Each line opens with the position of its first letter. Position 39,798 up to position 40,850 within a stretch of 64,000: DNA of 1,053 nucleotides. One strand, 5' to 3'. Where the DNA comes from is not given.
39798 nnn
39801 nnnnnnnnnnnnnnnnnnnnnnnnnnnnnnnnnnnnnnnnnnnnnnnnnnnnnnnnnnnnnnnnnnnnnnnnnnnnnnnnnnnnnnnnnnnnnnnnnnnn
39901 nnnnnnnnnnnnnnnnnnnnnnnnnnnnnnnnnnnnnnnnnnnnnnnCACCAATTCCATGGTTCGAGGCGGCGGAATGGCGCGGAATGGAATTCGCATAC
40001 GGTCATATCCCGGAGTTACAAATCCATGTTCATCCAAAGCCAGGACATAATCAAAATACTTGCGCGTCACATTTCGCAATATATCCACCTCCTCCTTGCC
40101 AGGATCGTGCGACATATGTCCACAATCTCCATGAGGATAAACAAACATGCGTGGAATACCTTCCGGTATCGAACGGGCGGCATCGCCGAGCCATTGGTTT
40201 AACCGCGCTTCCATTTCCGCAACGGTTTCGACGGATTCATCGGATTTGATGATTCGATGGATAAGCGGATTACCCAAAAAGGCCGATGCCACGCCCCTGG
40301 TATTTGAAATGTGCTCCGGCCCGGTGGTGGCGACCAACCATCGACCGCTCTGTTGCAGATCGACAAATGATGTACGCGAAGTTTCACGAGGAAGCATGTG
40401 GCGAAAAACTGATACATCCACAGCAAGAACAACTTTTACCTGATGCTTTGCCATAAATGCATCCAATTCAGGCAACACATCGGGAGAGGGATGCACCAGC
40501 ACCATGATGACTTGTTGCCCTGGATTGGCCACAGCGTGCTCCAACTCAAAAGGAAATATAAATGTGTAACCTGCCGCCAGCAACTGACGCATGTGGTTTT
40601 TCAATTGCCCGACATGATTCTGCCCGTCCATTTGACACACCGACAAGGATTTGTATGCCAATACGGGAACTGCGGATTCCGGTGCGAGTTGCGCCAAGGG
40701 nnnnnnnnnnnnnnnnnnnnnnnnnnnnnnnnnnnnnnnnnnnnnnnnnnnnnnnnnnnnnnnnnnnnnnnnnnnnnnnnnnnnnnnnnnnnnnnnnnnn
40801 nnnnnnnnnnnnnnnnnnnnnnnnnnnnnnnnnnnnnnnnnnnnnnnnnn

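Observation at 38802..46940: Synthase-dependent exopolysaccharide system with unusual fusions: PilZ–GT2 synthase, TM-anchored PgaB-like deacetylase, and a 1521-aa TPR–insert–beta-barrel exporter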

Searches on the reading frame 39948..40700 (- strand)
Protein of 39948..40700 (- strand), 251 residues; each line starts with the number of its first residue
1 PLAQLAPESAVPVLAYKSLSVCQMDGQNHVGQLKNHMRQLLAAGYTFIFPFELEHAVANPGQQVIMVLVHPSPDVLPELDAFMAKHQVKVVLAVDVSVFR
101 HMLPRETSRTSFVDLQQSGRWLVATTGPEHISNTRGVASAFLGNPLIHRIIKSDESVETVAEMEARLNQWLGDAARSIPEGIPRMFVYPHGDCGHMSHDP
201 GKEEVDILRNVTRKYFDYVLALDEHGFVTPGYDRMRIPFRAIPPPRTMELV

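Call 88: search_solved_structures(query=A5, max_evalue=1, show_alignments=3)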
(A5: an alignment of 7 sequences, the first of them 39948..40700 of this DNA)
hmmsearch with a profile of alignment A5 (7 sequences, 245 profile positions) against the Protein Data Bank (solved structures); distinct sequences matched with E-value up to 1: 9.
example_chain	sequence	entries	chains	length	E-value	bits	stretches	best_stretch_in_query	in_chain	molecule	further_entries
4u10_A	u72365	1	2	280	8.4e-07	31.8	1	29-202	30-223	Poly-beta-1,6-N-acetyl-D-glucosamine N-deacetylase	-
6go1_A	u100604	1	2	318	0.00014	24.5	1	4-130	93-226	Polysaccharide deacetylase-like protein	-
6dq3_A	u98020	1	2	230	0.00091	21.9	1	9-117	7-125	Polysaccharide deacetylase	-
4v33_A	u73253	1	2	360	0.11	15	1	6-125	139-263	POLYSACCHARIDE DEACETYLASE-LIKE PROTEIN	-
4hd5_A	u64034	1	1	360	0.18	14.4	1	7-127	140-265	Polysaccharide deacetylase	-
22lx_A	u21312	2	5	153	0.68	12.5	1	56-92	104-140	De novo designed SP11-like protein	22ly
2n3z_A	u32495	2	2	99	0.74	12.4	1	47-112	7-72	OR446 | De novo designed protein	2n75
7rpr_A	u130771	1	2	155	0.8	12.3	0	152-212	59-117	Fibronectin-binding lipoprotein FbpA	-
4jut_A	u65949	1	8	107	0.87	12.1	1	201-243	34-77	Heat shock protein beta-6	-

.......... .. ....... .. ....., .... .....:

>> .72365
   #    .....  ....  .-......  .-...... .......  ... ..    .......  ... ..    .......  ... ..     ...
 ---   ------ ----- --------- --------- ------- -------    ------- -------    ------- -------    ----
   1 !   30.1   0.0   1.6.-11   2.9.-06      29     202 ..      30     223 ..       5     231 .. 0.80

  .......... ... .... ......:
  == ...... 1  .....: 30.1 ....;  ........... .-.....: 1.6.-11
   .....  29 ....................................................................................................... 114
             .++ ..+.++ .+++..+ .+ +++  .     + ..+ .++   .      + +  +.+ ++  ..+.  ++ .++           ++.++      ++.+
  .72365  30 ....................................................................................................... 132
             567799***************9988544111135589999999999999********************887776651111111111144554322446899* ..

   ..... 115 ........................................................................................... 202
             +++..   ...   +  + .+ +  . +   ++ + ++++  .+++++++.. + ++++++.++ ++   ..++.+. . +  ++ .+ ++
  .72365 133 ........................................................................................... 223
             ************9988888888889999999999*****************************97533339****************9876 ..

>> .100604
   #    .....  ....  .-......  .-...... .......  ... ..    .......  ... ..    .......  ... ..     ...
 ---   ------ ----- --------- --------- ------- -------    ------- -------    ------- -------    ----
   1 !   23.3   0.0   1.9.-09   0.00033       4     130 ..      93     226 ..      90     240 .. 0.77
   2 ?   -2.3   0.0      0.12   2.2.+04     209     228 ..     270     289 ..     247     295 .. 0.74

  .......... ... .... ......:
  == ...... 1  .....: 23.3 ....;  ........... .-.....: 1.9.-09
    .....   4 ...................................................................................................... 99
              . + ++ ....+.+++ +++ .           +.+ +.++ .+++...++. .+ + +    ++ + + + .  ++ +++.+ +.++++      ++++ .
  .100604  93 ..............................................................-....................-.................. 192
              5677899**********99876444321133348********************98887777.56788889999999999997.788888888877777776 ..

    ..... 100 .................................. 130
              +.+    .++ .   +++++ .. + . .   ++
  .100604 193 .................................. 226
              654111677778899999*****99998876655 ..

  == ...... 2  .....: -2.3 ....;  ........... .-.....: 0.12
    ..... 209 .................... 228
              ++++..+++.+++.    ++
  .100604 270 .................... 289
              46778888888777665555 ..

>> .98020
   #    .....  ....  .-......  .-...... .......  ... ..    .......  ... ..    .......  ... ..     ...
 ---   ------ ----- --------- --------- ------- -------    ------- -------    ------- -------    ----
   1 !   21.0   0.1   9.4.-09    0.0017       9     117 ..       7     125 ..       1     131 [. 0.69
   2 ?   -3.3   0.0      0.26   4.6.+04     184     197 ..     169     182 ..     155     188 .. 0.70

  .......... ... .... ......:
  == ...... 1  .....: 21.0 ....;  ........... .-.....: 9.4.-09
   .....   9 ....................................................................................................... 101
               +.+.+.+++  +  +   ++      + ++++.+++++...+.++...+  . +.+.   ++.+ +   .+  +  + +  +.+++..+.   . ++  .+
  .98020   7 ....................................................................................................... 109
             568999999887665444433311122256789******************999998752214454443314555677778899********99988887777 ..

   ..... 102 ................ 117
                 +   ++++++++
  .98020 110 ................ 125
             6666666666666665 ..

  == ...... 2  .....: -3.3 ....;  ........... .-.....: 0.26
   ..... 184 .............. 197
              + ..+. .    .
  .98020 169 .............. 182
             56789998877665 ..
